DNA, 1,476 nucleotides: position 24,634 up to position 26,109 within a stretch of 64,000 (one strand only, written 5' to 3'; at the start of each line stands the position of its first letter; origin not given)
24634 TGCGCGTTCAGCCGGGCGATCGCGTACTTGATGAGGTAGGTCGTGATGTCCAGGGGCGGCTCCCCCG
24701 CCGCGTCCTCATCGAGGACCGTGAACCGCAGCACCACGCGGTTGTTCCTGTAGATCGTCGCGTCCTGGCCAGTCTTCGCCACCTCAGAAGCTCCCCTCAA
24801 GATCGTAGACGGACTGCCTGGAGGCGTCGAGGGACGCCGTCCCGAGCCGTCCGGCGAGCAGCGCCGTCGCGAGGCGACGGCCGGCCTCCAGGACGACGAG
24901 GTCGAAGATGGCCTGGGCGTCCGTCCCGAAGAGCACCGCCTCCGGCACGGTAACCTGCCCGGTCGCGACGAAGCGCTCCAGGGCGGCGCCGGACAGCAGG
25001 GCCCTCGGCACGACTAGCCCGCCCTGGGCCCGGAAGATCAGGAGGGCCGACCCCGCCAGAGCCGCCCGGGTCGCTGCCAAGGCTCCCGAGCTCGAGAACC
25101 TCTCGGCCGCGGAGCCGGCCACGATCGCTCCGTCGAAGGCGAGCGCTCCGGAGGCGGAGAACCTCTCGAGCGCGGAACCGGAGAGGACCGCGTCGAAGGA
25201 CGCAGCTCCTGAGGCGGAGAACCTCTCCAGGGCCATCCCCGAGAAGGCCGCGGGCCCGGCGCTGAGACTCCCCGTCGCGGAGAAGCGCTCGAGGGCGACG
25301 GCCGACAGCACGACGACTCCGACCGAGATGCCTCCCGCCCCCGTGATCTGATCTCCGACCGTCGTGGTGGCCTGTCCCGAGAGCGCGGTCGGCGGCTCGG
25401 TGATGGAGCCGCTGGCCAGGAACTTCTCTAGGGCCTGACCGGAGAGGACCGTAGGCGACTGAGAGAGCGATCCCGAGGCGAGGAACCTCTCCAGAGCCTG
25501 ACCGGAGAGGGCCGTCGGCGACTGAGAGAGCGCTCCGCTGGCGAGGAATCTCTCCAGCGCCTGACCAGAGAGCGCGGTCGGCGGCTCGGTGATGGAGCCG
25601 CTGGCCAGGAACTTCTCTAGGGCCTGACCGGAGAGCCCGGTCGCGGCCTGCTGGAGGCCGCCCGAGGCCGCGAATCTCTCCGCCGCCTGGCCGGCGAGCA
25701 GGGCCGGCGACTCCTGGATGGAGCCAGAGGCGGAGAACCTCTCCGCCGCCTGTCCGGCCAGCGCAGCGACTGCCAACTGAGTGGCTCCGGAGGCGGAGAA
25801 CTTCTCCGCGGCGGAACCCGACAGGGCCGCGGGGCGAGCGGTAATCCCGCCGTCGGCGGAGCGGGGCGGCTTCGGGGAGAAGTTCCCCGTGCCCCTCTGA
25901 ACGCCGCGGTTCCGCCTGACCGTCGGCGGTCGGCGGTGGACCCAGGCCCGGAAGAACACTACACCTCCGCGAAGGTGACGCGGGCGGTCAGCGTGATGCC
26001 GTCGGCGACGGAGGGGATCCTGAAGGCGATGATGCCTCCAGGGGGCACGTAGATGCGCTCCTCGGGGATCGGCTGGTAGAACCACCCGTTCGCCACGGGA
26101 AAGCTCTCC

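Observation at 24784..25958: Protein made of ~16 tandem 21-residue repeats (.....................) with near-identical 63-bp DNA units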

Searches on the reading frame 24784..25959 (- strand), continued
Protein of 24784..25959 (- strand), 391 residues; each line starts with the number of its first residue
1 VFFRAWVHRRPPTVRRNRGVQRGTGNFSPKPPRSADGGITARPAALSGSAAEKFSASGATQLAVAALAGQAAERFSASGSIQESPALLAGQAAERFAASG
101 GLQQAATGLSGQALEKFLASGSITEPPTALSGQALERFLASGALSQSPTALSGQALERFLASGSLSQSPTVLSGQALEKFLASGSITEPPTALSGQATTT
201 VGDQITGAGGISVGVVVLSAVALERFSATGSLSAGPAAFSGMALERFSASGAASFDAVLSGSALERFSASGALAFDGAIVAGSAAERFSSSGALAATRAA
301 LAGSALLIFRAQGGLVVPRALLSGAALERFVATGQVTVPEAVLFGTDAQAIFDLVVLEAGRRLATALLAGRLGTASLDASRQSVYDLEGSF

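Call 67: search_protein_families(library=phrogs, proteins=[L009:2-604:+, L009:2142-2927:+, L009:3286-4137:+, L009:4150-4563:+, L009:4570-5289:+, L009:5282-6991:+, L009:7500-8006:+, L009:8178-10691:+, L009:10694-11770:+, L007:9012-9548:+], max_evalue=0.001)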
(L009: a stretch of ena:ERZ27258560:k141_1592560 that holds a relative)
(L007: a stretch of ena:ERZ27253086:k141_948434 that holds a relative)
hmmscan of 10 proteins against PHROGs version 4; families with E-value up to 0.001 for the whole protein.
L009:2-604:+ (200 aa): 0 families

L009:2142-2927:+ (261 aa): 2 families
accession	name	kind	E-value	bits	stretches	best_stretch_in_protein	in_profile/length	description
phrog_1084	-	unknown function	1.2e-08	36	1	194-237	57-98/123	unknown function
phrog_584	-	tail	0.00024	21.9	1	28-106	20-89/218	major tail protein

L009:3286-4137:+ (283 aa): 10 families
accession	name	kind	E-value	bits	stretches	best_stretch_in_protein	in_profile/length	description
phrog_24074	-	unknown function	9.2e-31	107.9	1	11-201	436-625/892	-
phrog_3545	-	unknown function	1.2e-27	97.4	1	12-230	771-1004/1115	-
phrog_13163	-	tail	1.6e-22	80.3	1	13-207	533-725/976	baseplate wedge subunit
phrog_18802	-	head and packaging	2.6e-21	75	1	15-216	824-1021/3007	virion structural protein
phrog_701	-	head and packaging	1.9e-18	64.6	1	12-204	4040-4227/6136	virion structural protein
phrog_1469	-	tail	1.4e-16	59.7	1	20-199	528-705/2607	baseplate wedge subunit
phrog_38322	-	unknown function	3.8e-15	56.8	1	54-200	350-504/506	-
phrog_19601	-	tail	1.7e-14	52.9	1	11-216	1749-1952/2043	baseplate wedge subunit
phrog_32294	-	tail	6.8e-14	50.5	1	19-205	431-613/2435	baseplate wedge subunit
phrog_8510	-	head and packaging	7.2e-14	51.5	1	20-232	523-730/1348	virion structural protein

L009:4150-4563:+ (137 aa): 1 family
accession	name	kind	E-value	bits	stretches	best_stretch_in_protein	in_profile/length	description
phrog_3758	-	head and packaging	1.1e-27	97.7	1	11-137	10-138/140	virion structural protein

L009:4570-5289:+ (239 aa): 0 families

L009:5282-6991:+ (569 aa): 3 families
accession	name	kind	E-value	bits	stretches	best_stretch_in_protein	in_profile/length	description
phrog_8040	-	connector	1.9e-48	166.3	1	9-389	5-394/396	head closure Hc3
phrog_26502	-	head and packaging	2.8e-16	60.2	1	414-569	465-616/620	virion structural protein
phrog_12240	-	unknown function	2.9e-06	28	1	422-515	241-336/387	-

L009:7500-8006:+ (168 aa): 0 families

L009:8178-10691:+ (837 aa): 0 families

L009:10694-11770:+ (358 aa): 0 families

L007:9012-9548:+ (178 aa): 0 families

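Call 104: search_protein_families(library=pfam, proteins=[window:24787-25959:-, P0108, P0016, P0019, P0054, P0058, P0015], max_evalue=5)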
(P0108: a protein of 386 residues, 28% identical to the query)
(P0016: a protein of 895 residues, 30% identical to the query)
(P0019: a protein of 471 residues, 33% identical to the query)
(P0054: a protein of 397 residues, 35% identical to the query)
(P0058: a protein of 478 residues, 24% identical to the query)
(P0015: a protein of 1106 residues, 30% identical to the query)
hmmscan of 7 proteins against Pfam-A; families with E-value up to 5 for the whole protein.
window:24787-25959:- (391 aa): 3 families
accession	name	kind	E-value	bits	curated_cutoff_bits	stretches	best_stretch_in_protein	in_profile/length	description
PF00538.25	Linker_histone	-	0.054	14.1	22.4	1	106-153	18-69/74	linker histone H1 and H5 family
PF09106.17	SelB-wing_2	-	0.13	12.8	22.3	0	241-281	16-56/57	Elongation factor SelB, winged helix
PF04643.17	Motilin_assoc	-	0.18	12.2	22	0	111-118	39-46/59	Motilin/ghrelin-associated peptide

P0108 (386 aa): 0 families

P0016 (895 aa): 1 family
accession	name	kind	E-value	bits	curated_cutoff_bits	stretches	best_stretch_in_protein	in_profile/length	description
PF13229.12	Beta_helix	-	0.88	9.6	25.9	0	196-310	68-155/158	Right handed beta helix region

P0019 (471 aa): 1 family
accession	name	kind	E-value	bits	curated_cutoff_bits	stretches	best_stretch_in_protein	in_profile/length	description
PF13385.13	Laminin_G_3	-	1.4e-11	45.2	27.6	1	77-226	4-151/151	Concanavalin A-like lectin/glucanases superfamily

P0054 (397 aa): 1 family
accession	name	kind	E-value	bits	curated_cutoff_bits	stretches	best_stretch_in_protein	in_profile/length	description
PF04014.23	MazE_antitoxin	-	0.46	10.9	24.7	0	243-253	6-16/48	Antidote-toxin recognition MazE, bacterial antitoxin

P0058 (478 aa): 3 families
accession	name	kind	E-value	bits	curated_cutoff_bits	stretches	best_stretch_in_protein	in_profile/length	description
PF20868.2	TX13_rpt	-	6.9e-05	23.5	40.3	1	206-290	10-94/102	Testis-expressed protein 13, MVPLGDSxSHS repeat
PF10886.13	DUF2685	-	0.028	15.1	25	0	428-442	31-45/55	Protein of unknown function (DUF2685)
PF00604.22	Flu_PB2_5th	-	0.86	9.3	25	0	313-354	2-43/210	Influenza RNA polymerase PB2 CAP binding domain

P0015 (1106 aa): 1 family
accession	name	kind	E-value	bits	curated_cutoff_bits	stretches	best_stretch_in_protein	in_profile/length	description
PF19264.4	DUF5907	-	0.2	12.3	27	3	812-850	17-54/80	Repeat of unknown function (DUF5907)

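Call 105: search_protein_families(library=ncbifam, proteins=[window:24787-25959:-, P0108, P0016, P0019, P0054, P0058, P0015], max_evalue=1)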
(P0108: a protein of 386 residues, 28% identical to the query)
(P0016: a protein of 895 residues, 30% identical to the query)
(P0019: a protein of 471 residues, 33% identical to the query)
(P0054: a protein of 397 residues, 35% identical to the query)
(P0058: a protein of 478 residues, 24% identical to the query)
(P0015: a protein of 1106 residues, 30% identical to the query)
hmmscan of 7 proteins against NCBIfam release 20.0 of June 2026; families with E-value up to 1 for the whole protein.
window:24787-25959:- (391 aa): 0 families

P0108 (386 aa): 2 families
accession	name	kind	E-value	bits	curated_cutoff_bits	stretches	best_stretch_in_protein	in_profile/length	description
NF033679.1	DNRLRE_dom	domain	0.00049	20.2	34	1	31-187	12-164/164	DNRLRE domain-containing protein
NF008305.0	PRK11097.1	equivalog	0.098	11.5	299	1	18-97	25-102/378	cellulose synthase complex periplasmic endoglucanase BcsZ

P0016 (895 aa): 1 family
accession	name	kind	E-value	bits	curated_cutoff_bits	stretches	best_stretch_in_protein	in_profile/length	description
NF041518.1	choice_anch_Q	domain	0.0029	17.8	25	1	347-382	27-57/58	choice-of-anchor Q domain-containing protein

P0019 (471 aa): 0 families

P0054 (397 aa): 0 families

P0058 (478 aa): 1 family
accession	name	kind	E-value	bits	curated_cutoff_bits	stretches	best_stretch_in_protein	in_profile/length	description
TIGR01459.1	HAD-SF-IIA-hyp4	hypoth_equivalog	0.72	9.2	103.75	0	365-446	14-96/242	TIGR01459 family HAD-type hydrolase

P0015 (1106 aa): 0 families

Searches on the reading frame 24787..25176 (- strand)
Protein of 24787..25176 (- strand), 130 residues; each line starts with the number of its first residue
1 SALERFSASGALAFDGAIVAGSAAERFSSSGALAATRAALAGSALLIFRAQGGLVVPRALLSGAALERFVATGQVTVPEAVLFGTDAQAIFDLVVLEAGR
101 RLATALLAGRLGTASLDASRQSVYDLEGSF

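Call 92: find_related_loci(query=A5, collection=metagenome_contigs, flank=10000)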
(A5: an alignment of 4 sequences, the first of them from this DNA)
Query A5 (130 aa) in metagenome_contigs; peptide patterns used: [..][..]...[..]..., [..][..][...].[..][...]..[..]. (x = any residue, [..] = any of these).
600 stretches matched a pattern, but none encodes a relative of the query by tblastn (E <= 1e-3).

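Call 108: find_related_loci(query=A5, collection=viral_contigs, flank=10000)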
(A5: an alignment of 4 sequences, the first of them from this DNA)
Query A5 (130 aa) in viral_contigs; peptide patterns used: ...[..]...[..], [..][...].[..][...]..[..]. (x = any residue, [..] = any of these).
213 stretches matched a pattern; 1 encode a relative of the query (tblastn E <= 1e-3); 1 distinct loci.
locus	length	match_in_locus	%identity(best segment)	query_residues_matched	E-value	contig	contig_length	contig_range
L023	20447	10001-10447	48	5-128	2e-24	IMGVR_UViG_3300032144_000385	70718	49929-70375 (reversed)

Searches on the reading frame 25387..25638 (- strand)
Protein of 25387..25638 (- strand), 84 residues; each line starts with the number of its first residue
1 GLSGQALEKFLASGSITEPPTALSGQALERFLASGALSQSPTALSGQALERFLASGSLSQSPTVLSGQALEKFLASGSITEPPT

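Call 57: find_homologous_proteins(query=A4, max_evalue=0.00001)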
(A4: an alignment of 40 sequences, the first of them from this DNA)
Query A4 (40 sequences) (84 aa, profile of the alignment): 4 proteins with E <= 0.00001 among 8000 candidates.
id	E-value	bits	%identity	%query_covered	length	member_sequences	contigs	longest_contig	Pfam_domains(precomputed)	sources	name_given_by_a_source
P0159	5.6e-8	51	41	44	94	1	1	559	-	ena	-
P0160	1.4e-6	46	23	76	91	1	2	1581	-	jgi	jgi:hypothetical protein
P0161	7.1e-6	44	30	52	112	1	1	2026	-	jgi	jgi:hypothetical protein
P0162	9.9e-6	43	-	-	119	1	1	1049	-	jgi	jgi:hypothetical protein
